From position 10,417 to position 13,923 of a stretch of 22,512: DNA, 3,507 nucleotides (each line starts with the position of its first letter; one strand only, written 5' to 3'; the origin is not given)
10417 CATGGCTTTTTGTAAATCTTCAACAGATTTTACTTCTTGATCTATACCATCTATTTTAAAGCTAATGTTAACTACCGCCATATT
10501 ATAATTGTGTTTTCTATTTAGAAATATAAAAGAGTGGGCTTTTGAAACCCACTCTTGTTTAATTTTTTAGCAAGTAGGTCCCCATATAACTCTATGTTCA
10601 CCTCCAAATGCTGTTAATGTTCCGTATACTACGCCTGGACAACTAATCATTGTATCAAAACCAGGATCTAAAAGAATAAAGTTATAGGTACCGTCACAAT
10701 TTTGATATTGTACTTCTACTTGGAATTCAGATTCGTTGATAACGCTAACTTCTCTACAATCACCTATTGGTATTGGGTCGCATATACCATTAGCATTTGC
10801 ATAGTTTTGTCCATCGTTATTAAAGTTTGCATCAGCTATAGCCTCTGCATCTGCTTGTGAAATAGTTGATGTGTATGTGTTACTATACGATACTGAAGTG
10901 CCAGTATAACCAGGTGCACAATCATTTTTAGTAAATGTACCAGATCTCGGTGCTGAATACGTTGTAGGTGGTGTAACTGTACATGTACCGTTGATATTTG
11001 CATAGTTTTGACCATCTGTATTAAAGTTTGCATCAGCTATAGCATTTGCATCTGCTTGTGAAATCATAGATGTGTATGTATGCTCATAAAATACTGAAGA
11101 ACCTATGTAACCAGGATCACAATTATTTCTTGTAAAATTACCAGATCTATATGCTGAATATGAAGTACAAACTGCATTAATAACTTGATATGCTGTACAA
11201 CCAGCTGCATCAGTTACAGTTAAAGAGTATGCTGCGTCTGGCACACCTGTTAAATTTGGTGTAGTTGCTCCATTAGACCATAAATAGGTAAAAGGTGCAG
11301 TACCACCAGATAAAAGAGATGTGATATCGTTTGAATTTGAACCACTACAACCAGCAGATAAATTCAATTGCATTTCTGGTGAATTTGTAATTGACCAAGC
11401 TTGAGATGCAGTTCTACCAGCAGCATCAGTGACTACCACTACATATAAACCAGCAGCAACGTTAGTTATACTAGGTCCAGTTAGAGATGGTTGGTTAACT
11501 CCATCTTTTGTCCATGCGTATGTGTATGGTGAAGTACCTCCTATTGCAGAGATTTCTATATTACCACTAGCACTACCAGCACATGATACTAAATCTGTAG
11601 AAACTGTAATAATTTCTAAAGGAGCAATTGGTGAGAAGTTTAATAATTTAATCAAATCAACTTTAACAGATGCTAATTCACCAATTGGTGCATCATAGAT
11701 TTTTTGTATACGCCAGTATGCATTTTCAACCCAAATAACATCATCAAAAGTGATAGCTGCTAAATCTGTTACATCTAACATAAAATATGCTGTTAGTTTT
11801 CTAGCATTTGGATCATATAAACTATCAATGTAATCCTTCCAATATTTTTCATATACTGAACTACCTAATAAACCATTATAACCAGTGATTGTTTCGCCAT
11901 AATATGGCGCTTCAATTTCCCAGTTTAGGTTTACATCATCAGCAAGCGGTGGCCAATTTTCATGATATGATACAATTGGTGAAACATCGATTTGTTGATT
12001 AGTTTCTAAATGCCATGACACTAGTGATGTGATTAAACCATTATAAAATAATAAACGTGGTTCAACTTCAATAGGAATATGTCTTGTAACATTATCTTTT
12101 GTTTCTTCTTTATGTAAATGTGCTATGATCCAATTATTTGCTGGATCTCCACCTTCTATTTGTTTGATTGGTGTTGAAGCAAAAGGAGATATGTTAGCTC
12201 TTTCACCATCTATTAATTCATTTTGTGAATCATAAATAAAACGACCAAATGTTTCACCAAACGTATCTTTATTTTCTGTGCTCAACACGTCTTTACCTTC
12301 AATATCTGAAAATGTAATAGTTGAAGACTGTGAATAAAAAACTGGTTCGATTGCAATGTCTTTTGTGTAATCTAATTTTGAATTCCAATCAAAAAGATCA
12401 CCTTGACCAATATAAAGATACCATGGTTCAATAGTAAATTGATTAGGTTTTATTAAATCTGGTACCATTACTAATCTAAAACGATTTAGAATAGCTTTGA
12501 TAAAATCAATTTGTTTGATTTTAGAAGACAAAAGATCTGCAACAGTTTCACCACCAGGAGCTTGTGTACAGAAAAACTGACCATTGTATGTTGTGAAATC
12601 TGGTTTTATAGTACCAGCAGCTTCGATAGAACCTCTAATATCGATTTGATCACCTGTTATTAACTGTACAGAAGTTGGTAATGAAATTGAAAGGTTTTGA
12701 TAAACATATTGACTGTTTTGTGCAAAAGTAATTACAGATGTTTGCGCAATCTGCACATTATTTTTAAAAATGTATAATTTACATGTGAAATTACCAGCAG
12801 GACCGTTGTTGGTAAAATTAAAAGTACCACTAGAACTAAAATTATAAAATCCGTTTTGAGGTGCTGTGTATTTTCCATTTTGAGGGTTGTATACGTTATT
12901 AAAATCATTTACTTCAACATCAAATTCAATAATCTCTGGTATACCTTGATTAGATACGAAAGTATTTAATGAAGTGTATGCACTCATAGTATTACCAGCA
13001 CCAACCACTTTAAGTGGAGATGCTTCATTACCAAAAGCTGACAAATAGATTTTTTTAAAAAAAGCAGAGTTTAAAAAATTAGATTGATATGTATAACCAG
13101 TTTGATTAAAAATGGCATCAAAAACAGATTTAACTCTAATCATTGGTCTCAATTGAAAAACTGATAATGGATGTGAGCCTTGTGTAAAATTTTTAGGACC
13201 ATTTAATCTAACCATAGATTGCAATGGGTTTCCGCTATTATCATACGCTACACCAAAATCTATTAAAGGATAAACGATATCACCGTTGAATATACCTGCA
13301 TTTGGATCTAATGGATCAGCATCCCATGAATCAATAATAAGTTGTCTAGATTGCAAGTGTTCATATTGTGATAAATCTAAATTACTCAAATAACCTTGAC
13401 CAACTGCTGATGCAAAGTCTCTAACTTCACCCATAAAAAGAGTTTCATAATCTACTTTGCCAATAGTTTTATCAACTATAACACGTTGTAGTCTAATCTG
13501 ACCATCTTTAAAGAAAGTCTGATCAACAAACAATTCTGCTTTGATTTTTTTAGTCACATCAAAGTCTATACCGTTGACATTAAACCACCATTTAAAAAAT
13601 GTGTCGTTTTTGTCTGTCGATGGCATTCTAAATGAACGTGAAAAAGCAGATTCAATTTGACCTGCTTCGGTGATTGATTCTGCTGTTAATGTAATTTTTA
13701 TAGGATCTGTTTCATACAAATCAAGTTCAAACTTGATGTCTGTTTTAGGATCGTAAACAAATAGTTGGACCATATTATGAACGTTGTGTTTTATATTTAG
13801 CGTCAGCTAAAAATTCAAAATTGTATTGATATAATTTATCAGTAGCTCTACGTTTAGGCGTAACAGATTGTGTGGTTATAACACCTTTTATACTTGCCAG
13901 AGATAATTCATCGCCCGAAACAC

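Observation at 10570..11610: Tail protein C-terminus built from host-type cell-surface modules (2 x SprB-type, 2 x DUF5977-type, Cys-rich cap)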

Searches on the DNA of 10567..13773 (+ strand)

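Call 6: search_dna_similar(query=window:10567-13773:+, collection=phages, mode=near)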
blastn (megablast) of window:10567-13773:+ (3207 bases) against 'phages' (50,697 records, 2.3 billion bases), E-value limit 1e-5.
No match.
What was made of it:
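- Tried and rejected: Megablast of the gene against GenBank phages found no match (call 6).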

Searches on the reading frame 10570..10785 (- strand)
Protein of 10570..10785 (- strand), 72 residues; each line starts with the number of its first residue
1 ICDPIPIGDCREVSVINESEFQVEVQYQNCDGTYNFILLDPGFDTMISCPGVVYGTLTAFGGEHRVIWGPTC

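Call 11: search_protein_families(library=pfam, proteins=[window:10570-10785:-], max_evalue=10)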
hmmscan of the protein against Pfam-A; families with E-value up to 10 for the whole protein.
seq(72 aa): 0 families
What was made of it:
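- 10570..10764 (-): Terminal four-cysteine all-beta module (the four-Cys end module), aa 1004-1068. No Pfam hit (call 11).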

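Call 43: find_homologous_proteins(query=A3, max_evalue=0.01)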
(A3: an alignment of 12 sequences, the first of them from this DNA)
Query A3 (12 sequences): 36 candidates shared short words with the query, none scored E <= 0.01.
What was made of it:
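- Tried and rejected: A word-indexed homology search with the end-module alignment returned nothing at E up to 0.01 (call 43).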

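Call 70: search_protein_representatives(alignment_id=A6)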
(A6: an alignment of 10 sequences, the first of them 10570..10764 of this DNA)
Query: 10 sequences, 63 profile positions. Proteins with E-value up to 0.001 (for the whole library): 140; up to 1e-10: 10; up to 1e-30: 0. The best 140 are listed.
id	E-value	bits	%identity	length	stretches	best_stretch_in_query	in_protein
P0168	3.8e-21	91.3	-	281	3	4-63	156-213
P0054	2.2e-19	85.7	-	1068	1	2-63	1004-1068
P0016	7.6e-16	74.3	-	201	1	2-63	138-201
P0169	4.3e-15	71.9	-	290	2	4-63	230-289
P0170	5.0e-13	65.3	-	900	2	3-63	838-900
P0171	4.8e-12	62.1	-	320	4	2-63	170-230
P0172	6.0e-12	61.8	-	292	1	3-63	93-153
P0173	1.1e-11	61.0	-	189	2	2-63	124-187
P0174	1.5e-11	60.6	-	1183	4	2-57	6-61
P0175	4.2e-11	59.1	-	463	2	3-63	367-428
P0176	2.1e-10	56.9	-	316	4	3-63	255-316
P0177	3.5e-10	56.2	-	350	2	3-63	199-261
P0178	3.8e-10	56.0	-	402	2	3-63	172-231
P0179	4.2e-10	55.9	-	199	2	2-45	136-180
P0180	6.6e-10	55.3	-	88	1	3-63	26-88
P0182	3.2e-09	53.1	-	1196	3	2-57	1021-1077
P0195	5.9e-08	49.0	-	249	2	2-63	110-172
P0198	1.1e-07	48.2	-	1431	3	3-63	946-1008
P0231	1.2e-05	41.6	-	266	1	3-49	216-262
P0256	6.3e-05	39.3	-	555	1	3-54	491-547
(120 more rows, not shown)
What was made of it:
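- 10570..10764 (-): 140 representative clusters in the exhaustive search (call 70).
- On Four-Cys end module (no named family): 140 clusters at E up to 1e-3 (call 70).
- Tried and rejected: The exhaustive search was needed instead (call 70).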

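Call 72: search_protein_families(library=pfam, proteins=[P0168, P0171, P0173, P0231, P0256, P0182, P0198, P0177, P0195, P0170], max_evalue=0.01)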
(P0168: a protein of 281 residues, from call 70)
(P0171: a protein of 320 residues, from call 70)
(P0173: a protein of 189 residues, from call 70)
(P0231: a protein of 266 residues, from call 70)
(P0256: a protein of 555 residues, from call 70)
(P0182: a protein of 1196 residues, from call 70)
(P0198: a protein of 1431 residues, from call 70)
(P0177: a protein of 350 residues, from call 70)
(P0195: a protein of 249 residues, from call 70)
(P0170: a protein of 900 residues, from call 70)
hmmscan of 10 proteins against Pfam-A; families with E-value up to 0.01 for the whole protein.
P0168 (281 aa): 0 families

P0171 (320 aa): 0 families

P0173 (189 aa): 2 families
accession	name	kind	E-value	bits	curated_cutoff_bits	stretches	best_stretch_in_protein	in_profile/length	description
PF19028.6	TSP1_spondin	-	5e-10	40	41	1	77-121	1-48/52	Spondin-like TSP1 domain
PF23237.1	HYR_4C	-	0.0022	18.6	27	0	135-156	48-69/73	HYR-like domain with 4 cysteines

P0231 (266 aa): 1 family
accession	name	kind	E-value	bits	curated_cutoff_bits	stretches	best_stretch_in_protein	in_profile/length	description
PF19404.4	DUF5977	-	2.6e-21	76.4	25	1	150-212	3-65/65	Family of unknown function (DUF5977)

P0256 (555 aa): 1 family
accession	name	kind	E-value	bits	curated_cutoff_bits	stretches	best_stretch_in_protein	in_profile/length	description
PF19404.4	DUF5977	-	5.8e-20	72.1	25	3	426-487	3-65/65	Family of unknown function (DUF5977)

P0182 (1196 aa): 0 families

P0198 (1431 aa): 0 families

P0177 (350 aa): 0 families

P0195 (249 aa): 0 families

P0170 (900 aa): 0 families
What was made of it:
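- On Four-Cys end module (no named family): No Pfam family covers it (calls 11, 72).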

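Call 80: search_protein_families(library=phrogs, proteins=[P0195, P0178, P0182, P0231, P0256], max_evalue=0.001)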
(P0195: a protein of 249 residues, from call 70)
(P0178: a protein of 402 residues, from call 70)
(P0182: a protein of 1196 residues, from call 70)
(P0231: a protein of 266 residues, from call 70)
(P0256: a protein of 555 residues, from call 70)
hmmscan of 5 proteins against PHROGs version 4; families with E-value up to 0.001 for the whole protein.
P0195 (249 aa): 0 families

P0178 (402 aa): 0 families

P0182 (1196 aa): 0 families

P0231 (266 aa): 0 families

P0256 (555 aa): 0 families
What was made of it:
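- Tried and rejected: PHROGs scans of carriers of the end module and of short-loop DUF5977 proteins gave no informative hits (call 80).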

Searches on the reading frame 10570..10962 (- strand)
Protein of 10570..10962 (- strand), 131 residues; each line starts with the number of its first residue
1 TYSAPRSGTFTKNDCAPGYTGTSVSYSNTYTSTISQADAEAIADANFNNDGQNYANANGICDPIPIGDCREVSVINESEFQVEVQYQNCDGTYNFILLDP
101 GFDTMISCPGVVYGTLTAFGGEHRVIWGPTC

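Call 67: predict_structure(alignment_id=A5)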
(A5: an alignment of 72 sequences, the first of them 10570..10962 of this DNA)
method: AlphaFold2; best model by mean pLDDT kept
length: 131 residues; sequences in the alignment: 72
mean_pLDDT: 90.5   pTM: 0.52
mean pLDDT of the five models: 90.5, 90.0, 89.2, 87.7, 77.9
residues with pLDDT >= 90: 87; 70-90: 41; 50-70: 3; < 50: 0
segments of 3 or more residues with pLDDT < 50: none
pLDDT, mean of each block of 10 residues (from residue 1): 96 86 96 97 97 97 77 93 89 90 87 86 89 74
secondary structure, 60 per line:
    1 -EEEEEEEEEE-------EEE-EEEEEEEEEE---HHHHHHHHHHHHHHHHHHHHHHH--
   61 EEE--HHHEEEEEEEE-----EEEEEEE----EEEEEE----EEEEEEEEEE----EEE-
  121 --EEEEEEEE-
elements in order: E2-11 E19-21 E23-32 H36-58 E61-63 E69-76 E82-88 E93-98 E103-112 E117-119 E123-130
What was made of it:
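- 10765..10962 (-): DUF5977 repeat 2, aa 938-1003. The AF2 model with a deep alignment has pLDDT above 90 and shows beta-hairpins plus one long helix (call 67).
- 10570..10764 (-): All-beta model with pLDDT about 74-93 (call 67).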

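Call 69: fold_search(model_id=the predicted structure, library=pdb)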
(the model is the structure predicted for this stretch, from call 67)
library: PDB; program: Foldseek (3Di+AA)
matches with E <= 10: 575; with E <= 0.001: 0
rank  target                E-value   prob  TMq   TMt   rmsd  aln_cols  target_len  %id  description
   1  7skn_B                2.3e-01  0.98  0.31  0.52   5.1        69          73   14  De novo synthetic protein DIG8-CC (tetragonal space group) (released 2022-10-12)
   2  7skp_B                2.8e-01  0.85  0.26  0.43  10.3        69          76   19  De novo synthetic protein DIG14 (tetragonal space group) (released 2022-10-12)
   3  7skn_A                3.3e-01  0.96  0.30  0.50   4.4        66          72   15  De novo synthetic protein DIG8-CC (tetragonal space group) (released 2022-10-12)
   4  4ev0_A                4.8e-01  0.38  0.27  0.19   5.4        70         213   16  Crystal Structure of Thermus thermophilus Catabolite Activator Protein (released 2012-06-20)
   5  7sko_B                6.4e-01  0.87  0.29  0.52   4.5        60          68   15  De novo synthetic protein DIG8-CC (orthogonal space group) (released 2022-10-12)
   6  4b27_A                6.4e-01  0.85  0.30  0.56   3.9        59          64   17  Trp RNA-binding attenuation protein: modifying symmetry and stability of a circular oligomer (released 2012-09-19)
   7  9n7g_A                6.7e-01  0.51  0.27  0.21   5.5        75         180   13  Crystal structure of S1007A in complex with FN3 (released 2025-12-17)
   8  9u8n_C                6.7e-01  0.38  0.27  0.34   4.2        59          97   24  Crystal structure of cupin-domain containing protein (AzcA) forming triazine (6-amino-4-oxo-4,5-dihydro-1,3,5-triazine (released 2026-04-01)
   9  8r59_0                7.9e-01  0.80  0.31  0.53   5.5        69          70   14  Structure of the Co(II) triggered TRAP (S33HK35H) protein cage (levo form) (released 2024-12-25)
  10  4fca                  8.3e-01  0.69  0.32  0.10   4.3        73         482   19  The crystal structure of a functionally unknown conserved protein from Bacillus anthracis str. Ames. (released 2012-06-06)
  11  3zzs_A                8.8e-01  0.75  0.31  0.54   4.1        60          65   10  Engineered 12-subunit Bacillus stearothermophilus trp RNA-binding attenuation protein (TRAP) (released 2011-10-12)
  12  5ev7                  8.8e-01  0.66  0.32  0.10   4.3        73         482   19  The crystal structure of a functionally unknown conserved protein mutant from Bacillus anthracis str. Ames (released 2015-12-09)
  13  2exs_B                9.3e-01  0.77  0.31  0.54   4.0        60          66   10  TRAP3 (engineered TRAP) (released 2006-08-01)
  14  2ii7_D                9.3e-01  0.54  0.28  0.35   7.4        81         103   12  Anabaena sensory rhodopsin transducer (released 2007-03-20)
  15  8qfr_B                9.3e-01  0.33  0.26  0.24   7.8        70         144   13  Ergothioneine dioxygenase from Thermocatellispora tengchongensis in complex with nickel and substrate (anaerobic) (released 2024-09-11)
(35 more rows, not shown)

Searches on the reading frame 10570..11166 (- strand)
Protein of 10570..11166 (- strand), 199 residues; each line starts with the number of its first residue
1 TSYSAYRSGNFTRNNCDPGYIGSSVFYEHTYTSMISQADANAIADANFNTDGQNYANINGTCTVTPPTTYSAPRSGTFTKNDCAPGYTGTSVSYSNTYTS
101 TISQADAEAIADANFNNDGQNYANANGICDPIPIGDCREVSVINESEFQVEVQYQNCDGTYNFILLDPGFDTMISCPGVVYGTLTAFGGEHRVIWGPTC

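Call 13: find_homologous_proteins(query=window:10570-11166:-, max_evalue=0.001)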
Query window:10570-11166:- (199 aa): 53 proteins with E <= 0.001 among 104 candidates.
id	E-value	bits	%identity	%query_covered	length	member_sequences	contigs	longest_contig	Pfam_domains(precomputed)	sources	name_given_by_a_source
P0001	2.6e-63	231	49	65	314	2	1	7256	PF19404.5,PF25049.2,PF17229.8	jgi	jgi:hypothetical protein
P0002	6.5e-45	171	41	64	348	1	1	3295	PF19404.5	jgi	jgi:hypothetical protein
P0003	7.0e-40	155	54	67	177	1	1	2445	PF19404.5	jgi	jgi:hypothetical protein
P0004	8.1e-40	155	53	64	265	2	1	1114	PF19404.5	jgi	jgi:hypothetical protein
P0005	1.2e-35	141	53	64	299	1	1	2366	PF19404.5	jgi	jgi:hypothetical protein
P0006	2.2e-34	137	46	64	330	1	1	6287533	PF19404.5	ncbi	-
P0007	1.2e-33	135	50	65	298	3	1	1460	PF19404.5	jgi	jgi:hypothetical protein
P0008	1.6e-33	134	49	61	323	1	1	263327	PF19404.5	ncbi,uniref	ncbi:hypothetical protein IR010_16185, partial [Flavobacterium sp. MR2016-29]|uniref:DUF5977 domain-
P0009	2.0e-33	134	48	63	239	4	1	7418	PF19404.5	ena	-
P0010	2.3e-33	134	50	65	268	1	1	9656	PF19404.5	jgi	jgi:hypothetical protein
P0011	1.8e-30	124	47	63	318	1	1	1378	PF19404.5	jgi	jgi:hypothetical protein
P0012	8.9e-25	106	40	64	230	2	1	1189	PF19404.5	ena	-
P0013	2.8e-22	97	52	49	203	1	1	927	PF19404.5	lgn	-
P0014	2.9e-21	94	50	48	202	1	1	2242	PF19404.5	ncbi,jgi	jgi:hypothetical protein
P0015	3.5e-21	94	44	65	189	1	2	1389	PF19404.5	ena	-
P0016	1.4e-20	92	52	48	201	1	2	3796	PF19404.5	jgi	-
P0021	1.8e-13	69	58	32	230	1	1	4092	PF19404.5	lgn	-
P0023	8.0e-12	63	59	33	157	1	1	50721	PF19404.5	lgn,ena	-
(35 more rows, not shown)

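Call 23: find_encoding_contigs(protein=P0001, flank=8000, max_places=1)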
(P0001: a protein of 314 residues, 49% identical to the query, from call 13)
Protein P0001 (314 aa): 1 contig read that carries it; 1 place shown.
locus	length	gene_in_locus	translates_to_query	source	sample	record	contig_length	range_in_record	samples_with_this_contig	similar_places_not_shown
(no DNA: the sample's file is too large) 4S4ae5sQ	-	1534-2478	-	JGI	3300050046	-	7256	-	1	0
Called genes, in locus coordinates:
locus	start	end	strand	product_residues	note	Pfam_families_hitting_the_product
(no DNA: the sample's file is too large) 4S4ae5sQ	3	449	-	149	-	?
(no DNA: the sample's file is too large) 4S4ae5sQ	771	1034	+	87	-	-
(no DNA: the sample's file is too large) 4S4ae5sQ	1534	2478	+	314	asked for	PF17229:SMG1_N (faint), PF19404:DUF5977, PF25049:OB_HELZ2 (faint), PF19404:DUF5977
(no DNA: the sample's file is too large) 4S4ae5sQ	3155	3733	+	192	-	-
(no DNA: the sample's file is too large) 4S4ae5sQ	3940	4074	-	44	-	-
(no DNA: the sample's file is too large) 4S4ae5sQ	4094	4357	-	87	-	PF01541:GIY-YIG (weak)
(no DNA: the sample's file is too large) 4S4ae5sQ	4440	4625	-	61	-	PF01541:GIY-YIG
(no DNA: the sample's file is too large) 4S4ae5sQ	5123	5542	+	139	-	-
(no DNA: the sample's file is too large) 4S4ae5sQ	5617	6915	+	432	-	PF12890:DHOase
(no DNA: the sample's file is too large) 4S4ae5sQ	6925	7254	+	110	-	?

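Call 24: find_encoding_contigs(protein=P0010, flank=8000, max_places=1)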
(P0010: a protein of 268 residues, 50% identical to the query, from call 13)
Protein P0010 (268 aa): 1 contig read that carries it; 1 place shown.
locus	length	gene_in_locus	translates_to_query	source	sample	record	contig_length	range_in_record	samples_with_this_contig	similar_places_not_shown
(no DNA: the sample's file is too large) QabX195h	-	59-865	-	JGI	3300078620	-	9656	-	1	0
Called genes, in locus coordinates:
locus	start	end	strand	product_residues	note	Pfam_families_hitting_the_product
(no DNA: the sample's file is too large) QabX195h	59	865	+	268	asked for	PF19404:DUF5977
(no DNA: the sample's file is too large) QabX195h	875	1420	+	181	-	-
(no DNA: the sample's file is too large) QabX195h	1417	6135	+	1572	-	PF20041:DUF6443, PF05593:RHS_repeat (faint), PF15528:Ntox23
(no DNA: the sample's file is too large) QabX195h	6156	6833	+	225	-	-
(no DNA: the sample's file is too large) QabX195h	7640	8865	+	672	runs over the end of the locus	?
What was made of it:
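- Tried and rejected: DNA for the contigs of P0001 and P0010 was not available (calls 23, 24).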

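Call 25: find_encoding_contigs(protein=P0006, flank=8000, max_places=1)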
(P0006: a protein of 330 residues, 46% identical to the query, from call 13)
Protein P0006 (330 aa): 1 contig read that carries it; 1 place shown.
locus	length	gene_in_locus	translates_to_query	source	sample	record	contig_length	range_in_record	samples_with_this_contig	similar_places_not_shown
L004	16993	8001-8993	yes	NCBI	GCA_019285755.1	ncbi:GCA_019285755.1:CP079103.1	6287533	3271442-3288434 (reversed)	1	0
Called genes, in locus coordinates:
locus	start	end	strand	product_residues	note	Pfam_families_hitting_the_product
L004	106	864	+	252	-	-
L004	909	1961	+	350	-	-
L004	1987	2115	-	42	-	-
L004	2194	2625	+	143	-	-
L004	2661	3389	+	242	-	-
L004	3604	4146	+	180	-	PF07691:PA14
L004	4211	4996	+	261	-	-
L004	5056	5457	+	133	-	-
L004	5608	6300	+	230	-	-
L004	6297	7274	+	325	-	-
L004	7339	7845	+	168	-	PF19404:DUF5977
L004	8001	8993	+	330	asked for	PF19404:DUF5977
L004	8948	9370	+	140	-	-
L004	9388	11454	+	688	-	-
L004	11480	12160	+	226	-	-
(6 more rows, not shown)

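Call 28: find_encoding_contigs(protein=P0023, flank=10000, max_places=1)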
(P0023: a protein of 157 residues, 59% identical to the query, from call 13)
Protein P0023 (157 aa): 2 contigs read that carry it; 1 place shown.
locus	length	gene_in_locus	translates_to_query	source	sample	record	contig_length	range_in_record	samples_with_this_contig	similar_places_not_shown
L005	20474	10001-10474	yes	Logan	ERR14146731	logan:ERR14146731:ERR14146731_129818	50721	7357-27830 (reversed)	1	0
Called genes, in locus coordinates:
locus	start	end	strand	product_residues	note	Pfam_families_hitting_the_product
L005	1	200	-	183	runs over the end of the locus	-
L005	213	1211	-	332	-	PF12705:PDDEXK_1 (weak)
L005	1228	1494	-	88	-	-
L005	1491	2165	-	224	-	PF00149:Metallophos, PF12850:Metallophos_2 (weak)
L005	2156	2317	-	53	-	-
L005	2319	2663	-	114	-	-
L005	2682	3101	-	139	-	-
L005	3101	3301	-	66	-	-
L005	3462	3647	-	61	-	-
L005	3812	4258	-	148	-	PF19835:SegE_GIY-YIG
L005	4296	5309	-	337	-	PF13155:Toprim_2 (weak)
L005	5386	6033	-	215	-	-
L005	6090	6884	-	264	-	PF13479:AAA_24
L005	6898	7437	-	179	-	-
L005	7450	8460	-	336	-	PF03796:DnaB_C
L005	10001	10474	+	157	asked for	PF19404:DUF5977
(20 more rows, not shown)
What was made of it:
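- One of those relatives is on a phage contig (call 28).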

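Call 29: find_encoding_contigs(protein=P0016, flank=5000, max_places=2)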
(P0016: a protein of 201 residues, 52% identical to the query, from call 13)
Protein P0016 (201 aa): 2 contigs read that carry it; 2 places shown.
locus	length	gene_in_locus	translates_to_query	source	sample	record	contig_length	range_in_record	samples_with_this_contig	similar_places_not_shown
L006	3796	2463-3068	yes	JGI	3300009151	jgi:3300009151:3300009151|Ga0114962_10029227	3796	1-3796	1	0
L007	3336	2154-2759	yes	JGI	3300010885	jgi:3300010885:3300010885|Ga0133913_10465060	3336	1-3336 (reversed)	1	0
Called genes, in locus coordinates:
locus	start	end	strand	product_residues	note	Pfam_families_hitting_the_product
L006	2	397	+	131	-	?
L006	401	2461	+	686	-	PF17164:DUF5122 (faint)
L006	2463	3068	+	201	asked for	PF19404:DUF5977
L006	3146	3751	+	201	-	-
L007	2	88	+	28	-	?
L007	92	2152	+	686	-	PF03160:Calx-beta (faint), PF17164:DUF5122 (faint)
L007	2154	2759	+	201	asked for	PF19404:DUF5977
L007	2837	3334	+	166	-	?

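Call 80: search_protein_families(library=phrogs, proteins=[L006:401-2461:+, P0016, L006:3146-3751:+, P0021, P0023], max_evalue=0.001)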
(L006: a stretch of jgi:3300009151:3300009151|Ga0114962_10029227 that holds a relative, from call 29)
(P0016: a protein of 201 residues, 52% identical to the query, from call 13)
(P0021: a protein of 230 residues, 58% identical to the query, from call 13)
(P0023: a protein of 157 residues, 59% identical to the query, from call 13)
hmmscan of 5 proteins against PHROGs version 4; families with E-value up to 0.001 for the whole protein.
L006:401-2461:+ (686 aa): 1 family
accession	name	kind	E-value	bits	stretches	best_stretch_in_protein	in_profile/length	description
phrog_3995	-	tail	0.00027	21.3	0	121-158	121-158/294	tail protein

P0016 (201 aa): 0 families

L006:3146-3751:+ (201 aa): 0 families

P0021 (230 aa): 0 families

P0023 (157 aa): 0 families
